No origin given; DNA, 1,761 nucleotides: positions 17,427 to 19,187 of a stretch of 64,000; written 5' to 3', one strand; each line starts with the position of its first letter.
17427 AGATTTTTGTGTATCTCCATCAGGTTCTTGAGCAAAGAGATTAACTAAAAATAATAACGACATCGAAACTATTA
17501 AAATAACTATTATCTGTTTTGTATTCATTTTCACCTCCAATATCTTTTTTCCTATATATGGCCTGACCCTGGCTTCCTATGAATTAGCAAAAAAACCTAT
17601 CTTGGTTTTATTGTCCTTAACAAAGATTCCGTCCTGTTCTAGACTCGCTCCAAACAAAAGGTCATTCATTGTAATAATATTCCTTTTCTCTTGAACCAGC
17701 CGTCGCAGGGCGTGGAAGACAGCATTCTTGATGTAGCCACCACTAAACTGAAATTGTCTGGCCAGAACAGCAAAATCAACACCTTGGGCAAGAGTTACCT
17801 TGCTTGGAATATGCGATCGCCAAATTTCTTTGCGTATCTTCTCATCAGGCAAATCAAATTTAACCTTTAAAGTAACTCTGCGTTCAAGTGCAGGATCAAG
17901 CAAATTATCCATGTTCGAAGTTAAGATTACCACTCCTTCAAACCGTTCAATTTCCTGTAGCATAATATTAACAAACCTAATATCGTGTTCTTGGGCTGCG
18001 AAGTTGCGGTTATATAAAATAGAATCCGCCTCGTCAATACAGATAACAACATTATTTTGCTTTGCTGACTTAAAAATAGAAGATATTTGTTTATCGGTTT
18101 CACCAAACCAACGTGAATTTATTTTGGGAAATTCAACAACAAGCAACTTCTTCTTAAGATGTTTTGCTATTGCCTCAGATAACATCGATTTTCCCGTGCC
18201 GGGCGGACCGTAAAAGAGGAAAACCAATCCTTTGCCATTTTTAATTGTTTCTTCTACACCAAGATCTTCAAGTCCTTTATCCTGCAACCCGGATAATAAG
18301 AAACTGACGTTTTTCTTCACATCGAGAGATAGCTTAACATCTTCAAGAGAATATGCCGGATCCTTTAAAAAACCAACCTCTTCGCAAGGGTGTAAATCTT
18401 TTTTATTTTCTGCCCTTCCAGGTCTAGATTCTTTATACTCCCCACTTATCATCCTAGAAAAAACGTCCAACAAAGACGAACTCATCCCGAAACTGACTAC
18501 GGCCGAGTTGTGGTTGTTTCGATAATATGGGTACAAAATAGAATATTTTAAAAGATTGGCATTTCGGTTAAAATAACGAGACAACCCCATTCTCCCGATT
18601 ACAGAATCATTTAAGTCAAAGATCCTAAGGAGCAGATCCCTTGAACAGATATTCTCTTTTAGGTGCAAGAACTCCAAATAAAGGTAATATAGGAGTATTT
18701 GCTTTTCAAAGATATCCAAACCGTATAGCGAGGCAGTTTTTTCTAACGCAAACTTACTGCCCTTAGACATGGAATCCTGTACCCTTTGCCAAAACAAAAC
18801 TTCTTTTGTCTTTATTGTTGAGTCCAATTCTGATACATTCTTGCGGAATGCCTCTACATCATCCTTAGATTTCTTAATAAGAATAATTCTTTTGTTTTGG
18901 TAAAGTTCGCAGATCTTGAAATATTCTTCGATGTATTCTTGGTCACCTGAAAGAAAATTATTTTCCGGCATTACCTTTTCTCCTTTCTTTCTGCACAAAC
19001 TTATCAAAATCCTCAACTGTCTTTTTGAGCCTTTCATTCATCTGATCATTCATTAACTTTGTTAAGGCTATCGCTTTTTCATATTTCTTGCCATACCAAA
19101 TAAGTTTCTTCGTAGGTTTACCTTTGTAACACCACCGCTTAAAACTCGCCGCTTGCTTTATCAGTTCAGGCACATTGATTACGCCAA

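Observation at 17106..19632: Classic-clade AAA ATPase with unique N-domain paired with a Cys-rich protein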

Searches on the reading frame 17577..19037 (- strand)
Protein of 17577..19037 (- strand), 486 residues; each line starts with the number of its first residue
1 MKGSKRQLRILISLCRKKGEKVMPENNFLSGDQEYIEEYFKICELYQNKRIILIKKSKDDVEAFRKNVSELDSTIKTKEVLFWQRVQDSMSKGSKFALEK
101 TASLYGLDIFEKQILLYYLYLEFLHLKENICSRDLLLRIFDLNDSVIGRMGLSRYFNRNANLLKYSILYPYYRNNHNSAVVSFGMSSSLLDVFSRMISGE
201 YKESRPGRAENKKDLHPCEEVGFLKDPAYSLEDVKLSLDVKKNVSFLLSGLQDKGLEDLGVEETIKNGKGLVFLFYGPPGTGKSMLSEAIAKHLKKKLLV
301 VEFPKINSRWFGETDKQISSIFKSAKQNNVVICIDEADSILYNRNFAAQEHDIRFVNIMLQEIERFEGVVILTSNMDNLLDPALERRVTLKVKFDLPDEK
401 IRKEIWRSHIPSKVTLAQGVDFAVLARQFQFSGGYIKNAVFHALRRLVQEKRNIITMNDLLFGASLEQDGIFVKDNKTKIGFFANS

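Call 5: search_protein_families(library=pfam, proteins=[window:17577-19037:-], max_evalue=0.01)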
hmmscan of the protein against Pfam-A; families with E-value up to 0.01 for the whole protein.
window:17577-19037:- (486 aa): 11 families
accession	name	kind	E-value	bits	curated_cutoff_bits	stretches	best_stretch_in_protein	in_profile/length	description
PF00004.35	AAA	-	1.3e-26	94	21.2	1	274-395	2-130/131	ATPase family associated with various cellular activities (AAA)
PF22977.2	WHD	-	2.1e-05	24.7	27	1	10-171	31-182/221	Winged helix domain, variant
PF00910.28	RNA_helicase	-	4e-05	24.5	21.5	1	274-335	2-57/105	RNA helicase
PF07728.20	AAA_5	-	4.9e-05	23.8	22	1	273-338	2-76/139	AAA domain (dynein-related subfamily)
PF13173.12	AAA_14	-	0.00014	22.3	27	1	272-340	4-74/129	AAA domain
PF13401.12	AAA_22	-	0.00026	21.7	27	0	272-305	7-43/130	AAA domain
PF24883.2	NPHP3_N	-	0.00038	21.1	24.8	1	269-297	21-49/164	Nephrocystin 3, N-terminal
PF13191.12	AAA_16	-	0.00043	21.3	32.6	1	265-297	19-51/167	AAA ATPase domain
PF05496.18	RuvB_N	-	0.00061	20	27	1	273-337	36-93/159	Holliday junction DNA helicase RuvB P-loop domain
PF20720.3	nSTAND3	-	0.00098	19.3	27.2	1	274-379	21-115/155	Novel STAND NTPase 3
PF25199.1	nSTAND_NTPase5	-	0.0013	19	34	0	263-341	34-109/145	Novel STAND NTPase 5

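Call 6: search_protein_families(library=padloc, proteins=[window:17577-19037:-], max_evalue=0.01)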
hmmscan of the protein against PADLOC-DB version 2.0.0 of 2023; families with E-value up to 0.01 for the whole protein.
window:17577-19037:- (486 aa): 10 families
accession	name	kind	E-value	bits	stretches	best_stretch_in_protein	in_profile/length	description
PDLC02196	IetA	-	6.2e-35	119.3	1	230-469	87-323/374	-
PDLC02195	IetA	-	3.1e-26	90.6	1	272-453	139-322/395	-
PDLC04232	IetA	-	3.3e-25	87.2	1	215-448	66-297/330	-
PDLC00914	TRIP13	-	8.3e-16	56.3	1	266-410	68-231/302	TRIP13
PDLC04231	IetA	-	2.7e-15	54.9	1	274-398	121-248/262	-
PDLC00915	TRIP13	-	1.5e-10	39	1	272-410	65-224/302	TRIP13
PDLC03838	DolB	-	2e-05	22.1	1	264-336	160-237/375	-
PDLC02372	Nhi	-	5.2e-05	20.1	1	262-340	191-275/470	-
PDLC04140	mad8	-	0.00011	19.9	0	252-295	9-52/314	mads_8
PDLC04789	PDC-S01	-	0.00082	16.5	1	268-340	15-85/375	-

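Call 7: search_protein_families(library=ncbifam, proteins=[window:17577-19037:-], max_evalue=0.01)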
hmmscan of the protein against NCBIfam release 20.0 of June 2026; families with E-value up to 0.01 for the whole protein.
window:17577-19037:- (486 aa): 27 families (the best 25 are shown)
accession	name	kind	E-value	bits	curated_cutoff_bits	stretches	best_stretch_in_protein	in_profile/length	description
NF042959.1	IteA_antiphage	equivalog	3.8e-31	108.6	510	1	229-466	89-323/367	anti-phage ATPase IteA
TIGR01243.1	CDC48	subfamily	5.9e-27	94.3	802.65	1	265-448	484-677/733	CDC48 family AAA ATPase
NF003069.1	PRK03992.1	subfamily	1.7e-21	76.8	500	1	267-461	164-366/379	proteasome-activating nucleotidase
NF041006.2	cell_div_CdvC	equivalog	3e-21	75.8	650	1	273-450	137-325/370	cell division protein CdvC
TIGR01242.2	TIGR01242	subfamily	3.3e-21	75.7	500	1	265-461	145-349/362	proteasome-activating nucleotidase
TIGR03689.1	pup_AAA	equivalog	1.6e-17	63.4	504.75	1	263-418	211-386/512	proteasome ATPase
NF008004.0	PRK10733.1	equivalog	1.9e-17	62.5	1008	1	268-457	185-382/644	ATP-dependent zinc metalloprotease FtsH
TIGR01241.2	FtsH_fam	equivalog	4.8e-17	61.9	600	1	274-460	199-395/598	ATP-dependent zinc metalloprotease FtsH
NF047748.1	PrtsmActNtasePan1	equivalog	3.1e-16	59.4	750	1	273-460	185-382/405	proteasome-activating nucleotidase Pan1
NF047747.1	PrtsmActNtasePan2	equivalog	2.8e-15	56.5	700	1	273-460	188-385/397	proteasome-activating nucleotidase Pan2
TIGR03922.1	T7SS_EccA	equivalog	1e-07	31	466.65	1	273-395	315-449/557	type VII secretion AAA-ATPase EccA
TIGR00763.1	lon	equivalog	1.5e-06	27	608.05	1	246-300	329-383/795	endopeptidase La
NF003229.0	PRK04195.1-5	equivalog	7.3e-05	21.7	280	1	273-375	47-143/413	replication factor C large subunit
NF003226.0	PRK04195.1-1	equivalog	8.2e-05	21.7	588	1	272-384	42-146/405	replication factor C large subunit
NF005992.0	PRK08116.1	subfamily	9.6e-05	21.6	189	1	269-307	113-151/269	hypothetical protein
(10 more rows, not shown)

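Call 8: search_protein_families(library=phrogs, proteins=[window:17577-19037:-], max_evalue=0.01)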
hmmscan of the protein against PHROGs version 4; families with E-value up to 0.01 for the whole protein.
window:17577-19037:- (486 aa): 18 families
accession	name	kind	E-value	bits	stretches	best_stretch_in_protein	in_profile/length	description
phrog_3757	-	unknown function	6.4e-44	151.8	1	273-474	129-330/367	-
phrog_10401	-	other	3.7e-40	139.3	1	263-415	453-605/667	ATPase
phrog_9172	-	unknown function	1.2e-24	88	1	273-424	110-272/509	-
phrog_30773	-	unknown function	2.4e-18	66.8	1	273-459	199-396/666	-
phrog_7485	-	unknown function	1.2e-12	48.5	1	272-400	229-365/430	-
phrog_168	-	DNA, RNA and nucleotide metabolism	4.4e-12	47.3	1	261-402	33-164/314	clamp loader of DNA polymerase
phrog_29662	-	other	3.2e-10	40.4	1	263-419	340-496/548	ATP-dependent protease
phrog_8638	-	unknown function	4.2e-10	39.8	1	265-461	302-507/568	-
phrog_4871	-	other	4.5e-06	26.4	0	272-299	498-528/764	ATP-dependent protease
phrog_50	-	DNA, RNA and nucleotide metabolism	4.8e-06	26.9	1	266-298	365-397/570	DnaC-like helicase loader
phrog_15585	-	unknown function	1.7e-05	24.4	1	245-299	324-378/793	-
phrog_4339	-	unknown function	3.4e-05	24.1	1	225-375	282-403/552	-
phrog_11838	-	DNA, RNA and nucleotide metabolism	6.2e-05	23.3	1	272-350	42-120/420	clamp loader of DNA polymerase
phrog_3277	-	DNA, RNA and nucleotide metabolism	8e-05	23.5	1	263-336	3-86/168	DnaC-like helicase loader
phrog_5846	-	DNA, RNA and nucleotide metabolism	0.00021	21.7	1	260-339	27-105/380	clamp loader of DNA polymerase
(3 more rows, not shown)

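Call 21: find_homologous_proteins(query=window:17577-18971:-, max_evalue=1e-10)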
Query window:17577-18971:- (464 aa): 1204 proteins with E <= 1e-10 among 8000 candidates; the best 120 are listed.
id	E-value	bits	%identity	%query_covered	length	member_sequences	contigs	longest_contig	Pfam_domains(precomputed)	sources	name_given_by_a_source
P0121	0.0e+0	1027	100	100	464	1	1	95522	PF00004.36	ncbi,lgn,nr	ncbi:MAG: ATP-binding protein [Candidatus Omnitrophica bacterium]|nr:ATP-binding protein [Candidatus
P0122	9.5e-224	762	74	98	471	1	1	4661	PF00004.36,PF07728.21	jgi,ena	-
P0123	9.4e-201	686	67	100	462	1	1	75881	PF00004.36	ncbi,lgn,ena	-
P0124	2.0e-187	642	62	100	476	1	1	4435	PF22977.3,PF00004.36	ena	-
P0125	1.6e-160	553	54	100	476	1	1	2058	PF00004.36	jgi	-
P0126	1.0e-158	547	53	100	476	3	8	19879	PF00004.36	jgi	jgi:AAA+ superfamily predicted ATPase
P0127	1.3e-157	544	54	100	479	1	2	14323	PF00004.36,PF07728.21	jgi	-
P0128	9.8e-154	531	53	99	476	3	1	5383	PF00004.36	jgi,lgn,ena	-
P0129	9.9e-154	531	53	98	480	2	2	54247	PF00004.36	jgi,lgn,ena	-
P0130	1.2e-151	524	53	99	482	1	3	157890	PF00004.36,PF07728.21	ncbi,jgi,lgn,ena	ncbi:MAG: ATP-binding protein [Candidatus Omnitrophota bacterium]|jgi:AAA+ superfamily predicted ATP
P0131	4.5e-151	522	51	99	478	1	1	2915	PF13173.13,PF00910.29,PF00004.36,PF07728.21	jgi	jgi:SpoVK/Ycf46/Vps4 family AAA+-type ATPase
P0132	4.7e-151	522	52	99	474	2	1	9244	PF00004.36,PF07728.21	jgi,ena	-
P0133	1.1e-145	504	50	99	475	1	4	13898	PF00004.36,PF07728.21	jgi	jgi:AAA+ superfamily predicted ATPase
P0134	1.5e-145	504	52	98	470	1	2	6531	PF00004.36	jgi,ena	-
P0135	1.1e-143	498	51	97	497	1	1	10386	PF00004.36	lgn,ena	-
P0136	5.2e-143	495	50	99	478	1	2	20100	PF00004.36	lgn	-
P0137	1.3e-141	491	52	99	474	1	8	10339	PF00004.36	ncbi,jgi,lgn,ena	-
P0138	2.9e-141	490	50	99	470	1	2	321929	PF00004.36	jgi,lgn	jgi:AAA+ superfamily predicted ATPase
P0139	5.5e-141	489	51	99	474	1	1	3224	PF22977.3,PF00004.36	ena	-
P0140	6.5e-140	485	49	98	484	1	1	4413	PF00004.36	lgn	-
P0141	1.3e-139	484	50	98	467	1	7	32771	PF00004.36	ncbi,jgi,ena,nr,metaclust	ncbi:MAG: hypothetical protein A2036_03940 [Omnitrophica bacterium GWA2_50_21]|nr:MAG: hypothetical 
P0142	1.5e-139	484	51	98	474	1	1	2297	PF00004.36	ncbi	-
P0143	7.4e-139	482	49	98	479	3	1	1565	PF00004.36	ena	-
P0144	1.5e-138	481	47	99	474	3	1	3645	PF00004.36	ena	-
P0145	3.0e-137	477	50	98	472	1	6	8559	PF00004.36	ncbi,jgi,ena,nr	ncbi:MAG: ATP-dependent zinc metalloprotease FtsH 2 [Candidatus Omnitrophica bacterium ADurb.Bin292]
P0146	3.6e-137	476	49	100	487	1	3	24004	PF22977.3,PF00004.36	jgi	-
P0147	3.3e-136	473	49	98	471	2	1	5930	PF00004.36,PF07728.21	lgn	-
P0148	3.8e-136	473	48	97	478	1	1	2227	PF22977.3,PF00004.36,PF13191.13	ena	-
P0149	1.5e-135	471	51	98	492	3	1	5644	PF00004.36,PF07728.21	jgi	-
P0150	1.1e-134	468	46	99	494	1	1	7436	PF00004.36,PF27394.1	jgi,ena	-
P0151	1.1e-134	468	49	98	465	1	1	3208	PF22977.3,PF00004.36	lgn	-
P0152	1.6e-134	468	48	98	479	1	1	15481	PF00004.36,PF07728.21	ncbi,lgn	-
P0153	1.6e-134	467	47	98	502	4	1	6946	PF00004.36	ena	-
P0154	3.5e-134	466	47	100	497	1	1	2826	PF00004.36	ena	-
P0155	3.9e-134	466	48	98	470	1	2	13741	PF00004.36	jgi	-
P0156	4.3e-134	466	48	99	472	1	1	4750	PF00004.36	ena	-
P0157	4.7e-134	466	50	92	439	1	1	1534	PF00004.36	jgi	-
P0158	7.6e-134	465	47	98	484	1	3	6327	PF00004.36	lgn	-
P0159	3.1e-133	463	46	98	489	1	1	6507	PF00004.36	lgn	-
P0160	4.1e-133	463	46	99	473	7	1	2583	PF22977.3,PF00004.36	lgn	-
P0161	8.5e-133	462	48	98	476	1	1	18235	PF00004.36,PF20720.4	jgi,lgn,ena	-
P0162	2.5e-132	460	47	98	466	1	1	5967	PF00004.36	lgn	-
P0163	4.1e-132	460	47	99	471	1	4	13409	PF00004.36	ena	-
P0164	4.9e-132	459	49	98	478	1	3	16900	PF22977.3,PF00004.36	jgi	jgi:ATP-dependent 26S proteasome regulatory subunit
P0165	2.0e-131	457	46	98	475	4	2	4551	PF22977.3,PF00004.36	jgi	jgi:AAA+ superfamily predicted ATPase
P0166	3.1e-131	457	46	99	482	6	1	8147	PF22977.3,PF00004.36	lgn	-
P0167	1.4e-130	455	48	98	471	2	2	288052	PF00004.36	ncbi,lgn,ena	-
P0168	1.9e-130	454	48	98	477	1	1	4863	PF22977.3,PF00004.36,PF07728.21,PF13191.13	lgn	-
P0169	2.3e-130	454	47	98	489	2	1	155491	PF00004.36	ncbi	ncbi:MAG: ATP-binding protein [Candidatus Omnitrophota bacterium]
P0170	5.4e-130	453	47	98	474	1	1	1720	PF00004.36,PF13191.13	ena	-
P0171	2.0e-129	451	47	98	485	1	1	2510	PF00004.36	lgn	-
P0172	3.5e-129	450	46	99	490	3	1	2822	PF00004.36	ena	-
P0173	5.9e-129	449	46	98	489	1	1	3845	PF00004.36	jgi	jgi:AAA+ superfamily predicted ATPase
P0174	2.7e-128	447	46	99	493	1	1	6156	PF22977.3,PF00004.36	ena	-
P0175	6.6e-128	446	48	98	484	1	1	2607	PF00004.36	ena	-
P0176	7.1e-128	446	47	99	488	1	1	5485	PF05707.19,PF00004.36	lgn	-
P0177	1.3e-127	445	47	98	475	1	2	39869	PF22977.3,PF00004.36,PF05496.19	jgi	jgi:AAA+ superfamily predicted ATPase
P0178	4.3e-127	443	46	98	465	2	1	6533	PF00004.36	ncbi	-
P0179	7.3e-127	442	46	98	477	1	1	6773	PF22977.3,PF00004.36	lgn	-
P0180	1.0e-126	442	47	99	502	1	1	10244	PF22977.3,PF00004.36,PF13401.13,PF05496.19,PF13191.13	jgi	jgi:DNA replication protein DnaC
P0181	2.6e-126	440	48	98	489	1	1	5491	PF22977.3,PF00004.36,PF05496.19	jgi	jgi:AAA+ superfamily predicted ATPase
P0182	2.7e-126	440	45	98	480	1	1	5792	PF00004.36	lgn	-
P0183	3.9e-126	440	46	98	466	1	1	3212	PF00004.36,PF27394.1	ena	-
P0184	4.1e-126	440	45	98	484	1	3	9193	PF22977.3,PF00004.36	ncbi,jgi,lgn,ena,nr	ncbi:MAG TPA: ATP-binding protein [Candidatus Omnitrophota bacterium]|jgi:AAA+ superfamily predicted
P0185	9.2e-126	439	46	98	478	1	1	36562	PF22977.3,PF00004.36,PF13191.13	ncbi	-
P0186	1.4e-125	438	46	98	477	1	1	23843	PF00004.36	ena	-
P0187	2.7e-125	437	46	98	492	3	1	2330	PF00004.36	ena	-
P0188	3.9e-125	437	45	98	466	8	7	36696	PF00004.36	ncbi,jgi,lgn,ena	-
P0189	2.3e-124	434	45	99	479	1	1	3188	PF00004.36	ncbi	-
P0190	2.5e-124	434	45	98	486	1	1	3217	PF22977.3,PF00004.36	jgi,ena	-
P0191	2.9e-124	434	48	99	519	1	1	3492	PF00004.36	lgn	-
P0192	5.7e-124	433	44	100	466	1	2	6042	PF00004.36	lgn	-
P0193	6.3e-124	433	45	98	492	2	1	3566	PF00004.36,PF07728.21,PF13191.13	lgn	-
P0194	8.7e-124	432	47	99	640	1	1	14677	PF14559.13,PF13431.13,PF22977.3,PF00515.35,PF00004.36,PF13428.13,PF13181.13,PF07719.24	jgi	jgi:AAA+ superfamily predicted ATPase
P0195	1.9e-123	431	46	98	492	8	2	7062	PF05707.19,PF00004.36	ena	-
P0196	1.9e-123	431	47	98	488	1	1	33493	PF00004.36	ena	-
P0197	2.2e-123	431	46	100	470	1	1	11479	PF00004.36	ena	-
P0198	2.7e-123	431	43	99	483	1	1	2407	PF00004.36,PF07728.21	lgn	-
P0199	8.5e-123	429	46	98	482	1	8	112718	PF00004.36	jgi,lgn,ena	-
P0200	8.6e-123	429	46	98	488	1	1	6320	PF22977.3,PF00004.36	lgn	-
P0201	4.4e-122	427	51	80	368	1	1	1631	PF00004.36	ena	-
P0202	5.3e-122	426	49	89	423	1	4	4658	PF22977.3,PF00004.36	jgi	jgi:ATP-dependent 26S proteasome regulatory subunit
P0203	1.3e-121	425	48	93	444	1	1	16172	PF00004.36,PF13401.13,PF27394.1,PF13191.13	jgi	-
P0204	8.1e-121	422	46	97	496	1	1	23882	PF22977.3,PF00004.36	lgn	-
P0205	2.3e-120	421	48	98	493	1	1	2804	PF00004.36,PF13401.13,PF07728.21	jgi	jgi:ATP-dependent 26S proteasome regulatory subunit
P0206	8.1e-120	419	43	99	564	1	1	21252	PF00004.36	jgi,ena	-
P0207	9.0e-120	419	44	98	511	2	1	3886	PF00004.36,PF07728.21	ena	-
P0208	1.2e-117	412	47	98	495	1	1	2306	PF00004.36,PF13401.13,PF07728.21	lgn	-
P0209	1.4e-117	412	44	99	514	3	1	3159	PF00004.36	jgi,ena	-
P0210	1.5e-113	398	46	98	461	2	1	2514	PF00004.36,PF07728.21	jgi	jgi:hypothetical protein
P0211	2.0e-112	395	45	98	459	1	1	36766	PF00004.36,PF07728.21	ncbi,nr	ncbi:MAG: AAA family ATPase [Candidatus Omnitrophica bacterium]|nr:AAA family ATPase [Candidatus Omn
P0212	2.7e-111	391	46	90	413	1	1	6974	PF00004.36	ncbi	ncbi:MAG: ATP-binding protein, partial [Candidatus Zixiibacteriota bacterium]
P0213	3.8e-111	390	44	98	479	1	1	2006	PF00004.36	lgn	-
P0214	1.0e-109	386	44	97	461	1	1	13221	PF00004.36,PF13191.13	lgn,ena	-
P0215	2.5e-109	385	42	98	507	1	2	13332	PF00004.36,PF13191.13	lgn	-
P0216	2.9e-109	384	43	98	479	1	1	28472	PF00004.36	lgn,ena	-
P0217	4.7e-109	384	42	99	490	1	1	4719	PF00004.36,PF07728.21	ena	-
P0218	7.6e-109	383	43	99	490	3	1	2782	PF00004.36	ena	-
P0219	6.8e-108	380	44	98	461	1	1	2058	PF00004.36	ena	-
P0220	7.9e-108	380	40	100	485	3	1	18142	PF00004.36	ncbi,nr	ncbi:MAG: ATP-binding protein [Desulfobulbaceae bacterium]|nr:ATP-binding protein [Desulfobulbaceae 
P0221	3.5e-106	374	61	58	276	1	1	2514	PF00004.36,PF07728.21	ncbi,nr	ncbi:MAG: ATP-binding protein [Candidatus Omnitrophica bacterium]|nr:ATP-binding protein [Candidatus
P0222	3.8e-106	374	46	97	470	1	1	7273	PF00004.36,PF13401.13,PF07728.21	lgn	-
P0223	4.8e-106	374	62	60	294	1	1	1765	PF22977.3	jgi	-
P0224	4.9e-106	374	45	91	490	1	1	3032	PF22977.3,PF00004.36,PF05496.19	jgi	-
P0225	1.2e-105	372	41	99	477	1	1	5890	PF00004.36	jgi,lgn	jgi:SpoVK/Ycf46/Vps4 family AAA+-type ATPase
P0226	1.3e-105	372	40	98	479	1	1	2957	PF00004.36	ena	-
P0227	3.1e-105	371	43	98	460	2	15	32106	PF00004.36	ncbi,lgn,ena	-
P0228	8.4e-105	370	43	98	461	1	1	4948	PF00004.36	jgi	jgi:hypothetical protein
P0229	9.1e-105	369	43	99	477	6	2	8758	PF00004.36,PF07728.21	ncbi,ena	-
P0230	1.9e-104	368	41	98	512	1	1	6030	PF22977.3,PF00004.36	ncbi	-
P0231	2.4e-104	368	41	98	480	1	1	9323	PF00004.36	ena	-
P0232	4.5e-104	367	44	99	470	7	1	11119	PF00004.36,PF13401.13,PF07728.21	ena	-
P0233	5.9e-104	367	50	74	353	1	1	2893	PF05707.19,PF00004.36,PF13191.13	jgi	jgi:SpoVK/Ycf46/Vps4 family AAA+-type ATPase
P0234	1.4e-101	359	39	100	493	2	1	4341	PF00004.36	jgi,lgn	-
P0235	4.0e-100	354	43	94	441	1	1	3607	PF00004.36,PF07728.21,PF13191.13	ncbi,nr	ncbi:MAG: ATP-binding protein, partial [Candidatus Omnitrophica bacterium]|nr:ATP-binding protein [C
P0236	1.8e-99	352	42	98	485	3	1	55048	PF22977.3,PF00004.36,PF05496.19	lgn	-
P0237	6.0e-99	350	41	99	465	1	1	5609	PF00004.36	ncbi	ncbi:MAG: ATP-binding protein [Candidatus Bathyarchaeia archaeon]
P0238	8.4e-99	350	40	100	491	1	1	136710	PF00004.36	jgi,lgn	-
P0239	9.4e-99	350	49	74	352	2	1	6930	PF00004.36,PF13191.13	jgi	-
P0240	4.0e-98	348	41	58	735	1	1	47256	PF13173.13,PF05707.19,PF00004.36,PF13401.13,PF05496.19,PF07728.21,PF13191.13,PF22977.3,PF24883.3,PF12775.14,PF05729.19,PF00910.29,PF20720.4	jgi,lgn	-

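Call 22: find_encoding_contigs(protein=P0122, flank=6000, max_places=3)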
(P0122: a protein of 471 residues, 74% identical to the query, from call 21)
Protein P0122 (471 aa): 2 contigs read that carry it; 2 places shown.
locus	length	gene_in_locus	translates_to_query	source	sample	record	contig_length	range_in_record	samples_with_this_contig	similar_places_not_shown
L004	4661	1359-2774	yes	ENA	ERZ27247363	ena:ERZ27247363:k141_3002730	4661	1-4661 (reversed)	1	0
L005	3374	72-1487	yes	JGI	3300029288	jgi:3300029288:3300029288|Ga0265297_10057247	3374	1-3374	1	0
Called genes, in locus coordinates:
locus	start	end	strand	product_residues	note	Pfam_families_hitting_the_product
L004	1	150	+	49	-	?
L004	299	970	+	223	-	-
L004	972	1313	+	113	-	PF21781:DUF6876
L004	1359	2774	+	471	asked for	PF00004:AAA, PF07728:AAA_5 (weak)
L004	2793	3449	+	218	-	-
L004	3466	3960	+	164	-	-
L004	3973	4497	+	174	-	-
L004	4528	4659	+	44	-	?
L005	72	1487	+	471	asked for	PF00004:AAA, PF07728:AAA_5 (weak)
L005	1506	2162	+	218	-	-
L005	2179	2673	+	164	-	-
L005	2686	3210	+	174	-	-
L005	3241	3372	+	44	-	?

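Call 23: find_encoding_contigs(protein=P0123, flank=8000, max_places=3)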
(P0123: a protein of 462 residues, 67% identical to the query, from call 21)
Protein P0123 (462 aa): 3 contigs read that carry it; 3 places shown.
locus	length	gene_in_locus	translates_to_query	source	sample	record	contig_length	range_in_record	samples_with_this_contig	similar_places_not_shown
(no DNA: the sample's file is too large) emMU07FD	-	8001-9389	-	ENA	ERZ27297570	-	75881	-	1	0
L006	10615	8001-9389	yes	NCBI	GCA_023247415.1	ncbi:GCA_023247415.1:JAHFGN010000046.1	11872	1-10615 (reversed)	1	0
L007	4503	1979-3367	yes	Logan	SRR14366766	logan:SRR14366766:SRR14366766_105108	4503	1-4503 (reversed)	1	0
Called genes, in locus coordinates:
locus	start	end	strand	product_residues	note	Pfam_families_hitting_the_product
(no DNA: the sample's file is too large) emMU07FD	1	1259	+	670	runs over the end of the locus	PF17764:PriA_3primeBD, PF00270:DEAD, PF04851:ResIII, PF18319:Zn_ribbon_PriA, PF00271:Helicase_C, PF18074:PriA_C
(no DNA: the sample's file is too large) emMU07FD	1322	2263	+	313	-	PF00551:Formyl_trans_N, PF02911:Formyl_trans_C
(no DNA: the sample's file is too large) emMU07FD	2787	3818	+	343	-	PF01087:GalP_UDP_transf (faint), PF16268:DUF4921 (faint), PF16285:DUF4931_N (faint), PF02744:GalP_UDP_tr_C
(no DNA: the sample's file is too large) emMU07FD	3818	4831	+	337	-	PF01087:GalP_UDP_transf, PF16285:DUF4931_N, PF16268:DUF4921, PF02744:GalP_UDP_tr_C, PF11969:DcpS_C (weak), PF01230:HIT (weak)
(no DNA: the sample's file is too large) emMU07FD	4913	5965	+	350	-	PF00044:Gp_dh_N, PF02800:Gp_dh_C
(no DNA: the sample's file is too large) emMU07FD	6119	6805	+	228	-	PF01743:PolyA_pol, PF12627:PolyA_pol_RNAbd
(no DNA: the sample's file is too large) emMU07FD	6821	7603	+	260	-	-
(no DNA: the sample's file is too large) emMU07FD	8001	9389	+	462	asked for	PF00004:AAA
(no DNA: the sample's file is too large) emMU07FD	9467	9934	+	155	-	-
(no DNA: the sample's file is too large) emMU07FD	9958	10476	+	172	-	PF00239:Resolvase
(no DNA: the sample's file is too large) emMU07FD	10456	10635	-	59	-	?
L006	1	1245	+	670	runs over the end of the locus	PF17764:PriA_3primeBD, PF00270:DEAD, PF04851:ResIII, PF18319:Zn_ribbon_PriA, PF00271:Helicase_C, PF18074:PriA_C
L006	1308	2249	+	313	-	PF00551:Formyl_trans_N, PF02911:Formyl_trans_C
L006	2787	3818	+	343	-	PF01087:GalP_UDP_transf (faint), PF16268:DUF4921 (faint), PF16285:DUF4931_N (faint), PF02744:GalP_UDP_tr_C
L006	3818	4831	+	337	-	PF01087:GalP_UDP_transf, PF16285:DUF4931_N, PF16268:DUF4921, PF02744:GalP_UDP_tr_C, PF11969:DcpS_C (weak), PF01230:HIT (weak)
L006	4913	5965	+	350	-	PF00044:Gp_dh_N, PF02800:Gp_dh_C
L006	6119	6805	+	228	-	PF01743:PolyA_pol, PF12627:PolyA_pol_RNAbd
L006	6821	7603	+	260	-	-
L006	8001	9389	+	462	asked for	PF00004:AAA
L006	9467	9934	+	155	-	-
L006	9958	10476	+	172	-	PF00239:Resolvase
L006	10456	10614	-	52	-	?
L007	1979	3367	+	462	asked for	PF00004:AAA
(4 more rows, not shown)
